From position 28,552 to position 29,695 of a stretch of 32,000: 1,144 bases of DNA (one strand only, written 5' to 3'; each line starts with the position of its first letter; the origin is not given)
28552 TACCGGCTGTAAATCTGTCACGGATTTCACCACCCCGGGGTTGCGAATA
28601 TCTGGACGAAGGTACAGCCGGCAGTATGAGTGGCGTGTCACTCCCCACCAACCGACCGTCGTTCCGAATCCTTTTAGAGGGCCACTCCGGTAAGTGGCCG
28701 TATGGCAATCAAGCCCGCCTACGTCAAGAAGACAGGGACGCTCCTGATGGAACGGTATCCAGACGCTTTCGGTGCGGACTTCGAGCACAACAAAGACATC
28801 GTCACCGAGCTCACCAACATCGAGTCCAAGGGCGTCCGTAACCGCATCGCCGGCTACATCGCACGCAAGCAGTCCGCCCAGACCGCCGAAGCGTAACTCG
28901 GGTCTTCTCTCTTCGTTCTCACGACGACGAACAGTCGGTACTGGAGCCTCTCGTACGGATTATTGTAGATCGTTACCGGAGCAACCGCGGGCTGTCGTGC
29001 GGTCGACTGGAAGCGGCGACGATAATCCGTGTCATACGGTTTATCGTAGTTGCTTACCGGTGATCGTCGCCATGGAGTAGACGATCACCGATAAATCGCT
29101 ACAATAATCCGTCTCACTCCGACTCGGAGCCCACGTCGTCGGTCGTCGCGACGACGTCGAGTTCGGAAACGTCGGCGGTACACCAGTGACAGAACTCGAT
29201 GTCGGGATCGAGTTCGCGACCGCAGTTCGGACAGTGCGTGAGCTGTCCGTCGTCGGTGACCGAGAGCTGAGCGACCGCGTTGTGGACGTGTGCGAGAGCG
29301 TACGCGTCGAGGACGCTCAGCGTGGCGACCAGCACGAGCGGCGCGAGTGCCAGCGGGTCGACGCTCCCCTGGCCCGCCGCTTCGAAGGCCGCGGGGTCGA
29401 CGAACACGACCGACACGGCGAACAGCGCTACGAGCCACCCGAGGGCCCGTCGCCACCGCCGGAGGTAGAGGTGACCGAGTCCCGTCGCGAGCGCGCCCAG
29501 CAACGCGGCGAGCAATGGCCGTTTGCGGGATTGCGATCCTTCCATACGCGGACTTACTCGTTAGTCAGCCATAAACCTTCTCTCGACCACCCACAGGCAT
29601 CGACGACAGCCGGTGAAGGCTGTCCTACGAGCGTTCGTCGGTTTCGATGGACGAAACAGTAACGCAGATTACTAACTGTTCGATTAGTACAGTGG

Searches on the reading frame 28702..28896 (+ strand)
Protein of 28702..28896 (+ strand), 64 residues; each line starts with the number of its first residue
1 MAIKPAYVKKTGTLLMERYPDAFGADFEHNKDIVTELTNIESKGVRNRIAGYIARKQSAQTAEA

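Call 63: search_protein_families(library=pfam, proteins=[window:28702-28896:+], max_evalue=0.00001)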
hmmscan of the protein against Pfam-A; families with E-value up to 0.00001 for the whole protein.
window:28702-28896:+ (64 aa): 1 family
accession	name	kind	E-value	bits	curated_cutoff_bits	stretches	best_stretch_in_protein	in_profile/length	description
PF00833.23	Ribosomal_S17e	-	2.3e-12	47.3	22.8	1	7-54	8-55/122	Ribosomal S17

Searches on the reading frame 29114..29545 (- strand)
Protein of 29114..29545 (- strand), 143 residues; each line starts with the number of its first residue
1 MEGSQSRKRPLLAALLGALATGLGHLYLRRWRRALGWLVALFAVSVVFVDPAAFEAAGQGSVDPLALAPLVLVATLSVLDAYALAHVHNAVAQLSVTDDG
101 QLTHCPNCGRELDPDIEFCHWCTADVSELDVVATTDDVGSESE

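Call 48: search_protein_families(library=pfam, proteins=[window:29114-29545:-], max_evalue=0.01)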
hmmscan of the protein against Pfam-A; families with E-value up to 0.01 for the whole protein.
window:29114-29545:- (143 aa): 6 families
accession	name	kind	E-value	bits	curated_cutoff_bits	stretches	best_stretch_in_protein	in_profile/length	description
PF24460.1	DUF7575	-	5.6e-15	54.8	28.5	1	103-126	4-27/28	Domain of unknown function (DUF7575)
PF24463.1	DUF7577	-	9.5e-06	25.6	28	1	104-124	4-24/27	Domain of unknown function (DUF7577)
PF12773.13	DZR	-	0.0001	22.8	27.3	1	105-127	1-23/45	Double zinc ribbon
PF13240.11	Zn_Ribbon_1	-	0.00086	19.5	25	1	104-120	1-17/23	zinc-ribbon domain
PF20382.3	DUF6677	-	0.0057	17.7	24.3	0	12-44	1-33/116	Family of unknown function (DUF6677)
PF17032.10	Zn_ribbon_15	-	0.006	17.8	28.9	1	99-122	49-72/73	zinc-ribbon family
